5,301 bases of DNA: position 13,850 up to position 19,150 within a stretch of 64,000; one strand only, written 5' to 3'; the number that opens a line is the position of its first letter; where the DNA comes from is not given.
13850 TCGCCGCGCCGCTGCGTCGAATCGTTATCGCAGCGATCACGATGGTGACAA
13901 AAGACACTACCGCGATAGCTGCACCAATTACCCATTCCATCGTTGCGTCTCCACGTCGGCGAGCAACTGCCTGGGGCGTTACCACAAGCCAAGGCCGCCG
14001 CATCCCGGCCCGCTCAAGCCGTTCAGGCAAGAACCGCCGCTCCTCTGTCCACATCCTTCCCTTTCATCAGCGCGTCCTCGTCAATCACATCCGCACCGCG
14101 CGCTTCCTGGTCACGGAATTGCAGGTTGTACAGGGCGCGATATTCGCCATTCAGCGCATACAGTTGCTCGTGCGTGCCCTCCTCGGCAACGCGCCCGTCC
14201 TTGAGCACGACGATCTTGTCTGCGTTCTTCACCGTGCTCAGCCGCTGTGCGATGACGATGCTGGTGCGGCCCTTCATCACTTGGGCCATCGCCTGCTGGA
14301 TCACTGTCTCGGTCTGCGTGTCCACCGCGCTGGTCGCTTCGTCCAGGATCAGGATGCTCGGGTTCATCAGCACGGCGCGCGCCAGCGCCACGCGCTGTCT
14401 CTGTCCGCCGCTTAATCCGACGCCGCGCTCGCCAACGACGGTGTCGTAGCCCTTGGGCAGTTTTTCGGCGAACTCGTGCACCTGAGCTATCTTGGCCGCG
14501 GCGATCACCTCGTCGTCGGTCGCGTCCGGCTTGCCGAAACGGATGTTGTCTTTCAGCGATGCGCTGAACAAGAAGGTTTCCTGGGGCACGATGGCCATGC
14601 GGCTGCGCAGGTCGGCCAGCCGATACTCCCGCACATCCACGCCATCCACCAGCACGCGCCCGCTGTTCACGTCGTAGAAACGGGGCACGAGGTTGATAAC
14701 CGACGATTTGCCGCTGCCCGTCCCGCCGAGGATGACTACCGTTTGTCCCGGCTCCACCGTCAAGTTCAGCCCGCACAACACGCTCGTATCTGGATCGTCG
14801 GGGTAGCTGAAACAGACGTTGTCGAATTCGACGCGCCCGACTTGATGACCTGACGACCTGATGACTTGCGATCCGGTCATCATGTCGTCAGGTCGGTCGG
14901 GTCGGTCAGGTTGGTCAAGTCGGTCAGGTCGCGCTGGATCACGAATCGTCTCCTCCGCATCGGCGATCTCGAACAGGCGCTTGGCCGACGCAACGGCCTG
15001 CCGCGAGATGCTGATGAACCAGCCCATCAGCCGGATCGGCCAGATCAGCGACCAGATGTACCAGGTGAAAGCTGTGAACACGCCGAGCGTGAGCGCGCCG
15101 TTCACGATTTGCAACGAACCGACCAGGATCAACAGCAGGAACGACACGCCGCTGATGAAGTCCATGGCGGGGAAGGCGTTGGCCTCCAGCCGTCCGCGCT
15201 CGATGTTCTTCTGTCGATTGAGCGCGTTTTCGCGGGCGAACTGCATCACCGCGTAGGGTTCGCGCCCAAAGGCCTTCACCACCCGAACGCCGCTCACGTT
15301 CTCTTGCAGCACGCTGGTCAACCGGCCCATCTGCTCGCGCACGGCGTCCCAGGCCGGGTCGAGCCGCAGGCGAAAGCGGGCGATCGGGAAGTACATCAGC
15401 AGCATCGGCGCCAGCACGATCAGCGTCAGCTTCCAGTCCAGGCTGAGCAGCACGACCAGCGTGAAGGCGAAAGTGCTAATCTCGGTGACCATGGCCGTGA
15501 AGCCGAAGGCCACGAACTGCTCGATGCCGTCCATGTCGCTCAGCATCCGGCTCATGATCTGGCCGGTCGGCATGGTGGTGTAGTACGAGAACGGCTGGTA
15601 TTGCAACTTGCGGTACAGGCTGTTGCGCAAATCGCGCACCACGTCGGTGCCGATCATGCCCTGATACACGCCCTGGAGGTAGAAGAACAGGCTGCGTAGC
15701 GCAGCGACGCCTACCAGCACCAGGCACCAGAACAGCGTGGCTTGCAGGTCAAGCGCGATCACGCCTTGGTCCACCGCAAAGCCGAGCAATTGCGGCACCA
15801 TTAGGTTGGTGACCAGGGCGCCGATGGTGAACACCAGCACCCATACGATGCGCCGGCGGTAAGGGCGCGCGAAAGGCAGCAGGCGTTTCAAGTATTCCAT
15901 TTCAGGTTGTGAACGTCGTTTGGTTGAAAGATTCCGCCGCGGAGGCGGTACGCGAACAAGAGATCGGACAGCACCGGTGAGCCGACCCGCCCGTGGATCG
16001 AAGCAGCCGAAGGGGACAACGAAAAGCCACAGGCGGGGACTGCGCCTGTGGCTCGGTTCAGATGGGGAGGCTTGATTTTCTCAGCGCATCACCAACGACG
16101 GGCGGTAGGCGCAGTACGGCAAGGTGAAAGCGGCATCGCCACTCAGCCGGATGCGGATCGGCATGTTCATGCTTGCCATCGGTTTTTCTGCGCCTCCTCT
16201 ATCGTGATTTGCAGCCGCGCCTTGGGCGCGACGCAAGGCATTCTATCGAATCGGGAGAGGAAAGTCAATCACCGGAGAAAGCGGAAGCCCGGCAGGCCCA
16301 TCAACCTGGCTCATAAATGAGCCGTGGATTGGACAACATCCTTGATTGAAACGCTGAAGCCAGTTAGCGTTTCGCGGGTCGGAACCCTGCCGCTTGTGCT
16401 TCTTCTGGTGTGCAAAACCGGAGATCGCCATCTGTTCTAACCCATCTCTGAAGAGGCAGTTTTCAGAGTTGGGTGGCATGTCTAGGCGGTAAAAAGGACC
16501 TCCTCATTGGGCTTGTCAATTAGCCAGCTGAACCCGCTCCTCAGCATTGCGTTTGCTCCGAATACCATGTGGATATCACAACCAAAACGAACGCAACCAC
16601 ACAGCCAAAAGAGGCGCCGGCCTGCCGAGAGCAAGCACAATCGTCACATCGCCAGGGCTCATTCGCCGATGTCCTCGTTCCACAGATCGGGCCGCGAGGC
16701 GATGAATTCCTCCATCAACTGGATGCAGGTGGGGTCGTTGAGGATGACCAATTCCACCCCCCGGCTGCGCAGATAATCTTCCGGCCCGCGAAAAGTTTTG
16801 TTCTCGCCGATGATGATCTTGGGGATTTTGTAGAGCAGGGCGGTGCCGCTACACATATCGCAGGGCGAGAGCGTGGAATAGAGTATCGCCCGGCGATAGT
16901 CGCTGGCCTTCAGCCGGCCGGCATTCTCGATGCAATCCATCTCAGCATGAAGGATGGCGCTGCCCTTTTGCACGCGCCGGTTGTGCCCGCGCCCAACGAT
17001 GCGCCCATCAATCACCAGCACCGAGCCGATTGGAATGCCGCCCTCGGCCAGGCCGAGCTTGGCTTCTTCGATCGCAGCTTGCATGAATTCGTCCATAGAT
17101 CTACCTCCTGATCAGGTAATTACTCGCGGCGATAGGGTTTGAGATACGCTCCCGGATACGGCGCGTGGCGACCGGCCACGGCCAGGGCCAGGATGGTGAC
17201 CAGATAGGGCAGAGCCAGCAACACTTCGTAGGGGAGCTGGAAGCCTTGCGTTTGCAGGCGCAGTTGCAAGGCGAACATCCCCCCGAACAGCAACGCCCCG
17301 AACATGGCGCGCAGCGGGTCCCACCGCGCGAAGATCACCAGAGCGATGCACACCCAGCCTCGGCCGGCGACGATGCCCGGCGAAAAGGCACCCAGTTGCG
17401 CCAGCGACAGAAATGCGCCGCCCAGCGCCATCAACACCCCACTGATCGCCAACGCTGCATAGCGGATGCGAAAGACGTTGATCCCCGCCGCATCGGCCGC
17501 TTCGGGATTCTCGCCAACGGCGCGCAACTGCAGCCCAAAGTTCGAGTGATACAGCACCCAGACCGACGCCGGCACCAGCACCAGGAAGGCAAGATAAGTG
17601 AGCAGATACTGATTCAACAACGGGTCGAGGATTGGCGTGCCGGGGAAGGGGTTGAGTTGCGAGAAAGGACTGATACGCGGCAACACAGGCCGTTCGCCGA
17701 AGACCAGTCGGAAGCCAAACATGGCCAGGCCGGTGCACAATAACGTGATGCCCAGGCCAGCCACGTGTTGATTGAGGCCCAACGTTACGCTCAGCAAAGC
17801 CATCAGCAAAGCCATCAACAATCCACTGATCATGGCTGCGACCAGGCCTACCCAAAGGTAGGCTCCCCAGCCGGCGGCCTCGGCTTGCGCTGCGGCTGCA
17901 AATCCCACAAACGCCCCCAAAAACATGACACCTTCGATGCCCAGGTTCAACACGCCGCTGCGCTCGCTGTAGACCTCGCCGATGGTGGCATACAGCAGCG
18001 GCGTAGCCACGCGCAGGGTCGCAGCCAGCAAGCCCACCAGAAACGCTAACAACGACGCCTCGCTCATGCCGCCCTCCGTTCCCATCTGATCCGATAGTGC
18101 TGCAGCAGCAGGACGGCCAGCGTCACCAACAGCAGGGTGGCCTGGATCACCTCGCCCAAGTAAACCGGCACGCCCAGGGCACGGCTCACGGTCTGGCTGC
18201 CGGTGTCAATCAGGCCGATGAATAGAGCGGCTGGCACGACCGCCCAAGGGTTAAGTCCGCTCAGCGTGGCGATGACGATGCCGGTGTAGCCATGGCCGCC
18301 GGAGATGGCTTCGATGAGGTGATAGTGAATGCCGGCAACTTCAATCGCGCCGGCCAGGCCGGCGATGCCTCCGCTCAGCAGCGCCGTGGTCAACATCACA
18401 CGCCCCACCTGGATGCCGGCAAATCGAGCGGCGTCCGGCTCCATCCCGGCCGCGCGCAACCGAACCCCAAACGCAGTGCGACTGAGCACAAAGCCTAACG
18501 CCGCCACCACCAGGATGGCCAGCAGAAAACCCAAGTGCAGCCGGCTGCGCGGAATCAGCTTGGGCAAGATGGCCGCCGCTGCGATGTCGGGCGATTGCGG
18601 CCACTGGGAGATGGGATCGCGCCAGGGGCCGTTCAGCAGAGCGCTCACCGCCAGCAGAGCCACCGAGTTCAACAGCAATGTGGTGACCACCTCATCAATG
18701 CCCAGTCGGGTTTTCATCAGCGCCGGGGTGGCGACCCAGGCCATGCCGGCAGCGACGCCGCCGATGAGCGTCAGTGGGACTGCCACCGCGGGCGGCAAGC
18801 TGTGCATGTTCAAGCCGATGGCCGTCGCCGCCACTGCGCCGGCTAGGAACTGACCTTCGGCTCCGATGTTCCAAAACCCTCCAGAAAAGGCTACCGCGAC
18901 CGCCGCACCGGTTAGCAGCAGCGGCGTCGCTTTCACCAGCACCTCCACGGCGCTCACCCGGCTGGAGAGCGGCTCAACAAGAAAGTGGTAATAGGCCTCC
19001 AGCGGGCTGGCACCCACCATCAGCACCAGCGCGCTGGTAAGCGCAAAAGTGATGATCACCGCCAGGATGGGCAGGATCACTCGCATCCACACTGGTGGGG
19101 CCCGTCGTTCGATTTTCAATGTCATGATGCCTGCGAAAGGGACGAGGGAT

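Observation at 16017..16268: Promoter / 32-codon ORF / intrinsic terminator cassette with built-in antiterminator complementarity, about 125 nt upstream of an ABC exporter operon: candidate leader-peptide attenuator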

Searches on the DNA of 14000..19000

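Call 3: search_rna_families(source=window, start=14000, end=19000, threshold=evalue, max_evalue=10, show_alignments=3)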
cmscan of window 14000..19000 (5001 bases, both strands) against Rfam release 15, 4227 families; matches with E-value up to 10: 5.
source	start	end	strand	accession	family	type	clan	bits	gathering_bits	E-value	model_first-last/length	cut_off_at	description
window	15397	15491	-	RF00223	IRES_Bip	Cis-reg; IRES;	-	19.9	40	0.0065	1-263/263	no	bip internal ribosome entry site (IRES)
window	18675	18724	-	RF01129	sR44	Gene; snRNA; snoRNA; CD-box;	-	19.4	45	0.18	1-55/55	no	Small nucleolar RNA sR44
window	14825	14919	+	RF03771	mir-341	Gene; miRNA;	-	18.8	90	2.9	1-96/96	no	mir-341 microRNA precursor family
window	17775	17868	+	RF02202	UCA1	Gene; lncRNA;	-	14.5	80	4.9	1-75/75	no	Urothelial cancer associated 1 conserved region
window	18686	18721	-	RF01131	sR47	Gene; snRNA; snoRNA; CD-box;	CL00132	14.4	40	6.1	1-55/55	no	Small nucleolar RNA sR47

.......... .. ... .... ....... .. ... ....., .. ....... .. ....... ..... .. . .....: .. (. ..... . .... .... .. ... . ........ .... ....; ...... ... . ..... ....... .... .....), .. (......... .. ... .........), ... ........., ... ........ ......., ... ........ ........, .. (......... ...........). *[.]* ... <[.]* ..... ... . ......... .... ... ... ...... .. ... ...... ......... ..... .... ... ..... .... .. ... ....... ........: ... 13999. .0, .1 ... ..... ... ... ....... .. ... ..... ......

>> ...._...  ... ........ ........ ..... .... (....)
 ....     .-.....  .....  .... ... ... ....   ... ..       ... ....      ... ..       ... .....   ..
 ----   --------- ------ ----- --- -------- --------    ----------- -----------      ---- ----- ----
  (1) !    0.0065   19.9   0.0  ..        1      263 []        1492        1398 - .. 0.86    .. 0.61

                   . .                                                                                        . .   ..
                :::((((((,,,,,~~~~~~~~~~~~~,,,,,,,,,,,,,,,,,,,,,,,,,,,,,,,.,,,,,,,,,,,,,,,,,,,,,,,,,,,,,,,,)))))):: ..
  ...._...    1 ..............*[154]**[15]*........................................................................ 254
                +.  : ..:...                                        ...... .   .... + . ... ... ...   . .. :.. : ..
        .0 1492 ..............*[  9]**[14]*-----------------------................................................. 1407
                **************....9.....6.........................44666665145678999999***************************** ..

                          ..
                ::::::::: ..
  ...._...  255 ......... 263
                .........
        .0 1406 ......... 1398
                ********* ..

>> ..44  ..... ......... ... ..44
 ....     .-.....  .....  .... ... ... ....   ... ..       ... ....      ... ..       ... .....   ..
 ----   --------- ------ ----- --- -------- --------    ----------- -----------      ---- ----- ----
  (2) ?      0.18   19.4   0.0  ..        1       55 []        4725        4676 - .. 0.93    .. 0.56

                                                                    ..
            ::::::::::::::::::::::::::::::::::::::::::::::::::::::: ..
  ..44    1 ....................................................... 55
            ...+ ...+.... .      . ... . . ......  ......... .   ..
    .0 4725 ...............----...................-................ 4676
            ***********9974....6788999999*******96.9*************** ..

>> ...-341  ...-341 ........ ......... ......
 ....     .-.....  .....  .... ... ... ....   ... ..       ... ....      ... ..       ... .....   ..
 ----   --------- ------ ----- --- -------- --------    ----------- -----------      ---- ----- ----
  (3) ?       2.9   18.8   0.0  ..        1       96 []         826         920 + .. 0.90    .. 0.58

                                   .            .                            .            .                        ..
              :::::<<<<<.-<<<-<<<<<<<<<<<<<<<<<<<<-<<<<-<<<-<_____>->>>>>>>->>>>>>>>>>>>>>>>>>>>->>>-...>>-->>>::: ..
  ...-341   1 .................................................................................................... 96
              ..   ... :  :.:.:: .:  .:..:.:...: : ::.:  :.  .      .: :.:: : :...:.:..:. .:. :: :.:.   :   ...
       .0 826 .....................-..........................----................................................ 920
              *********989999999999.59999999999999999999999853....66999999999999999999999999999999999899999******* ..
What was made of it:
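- On Any curated RNA family (Rfam 15): The only hits in 14-19 kb are chance matches inside coding regions (call 3).
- No Rfam family matches the leader at E up to 10 (call 3).
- Tried and rejected: Rfam search of 14-19 kb at E up to 10: nothing in the leader (call 3).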
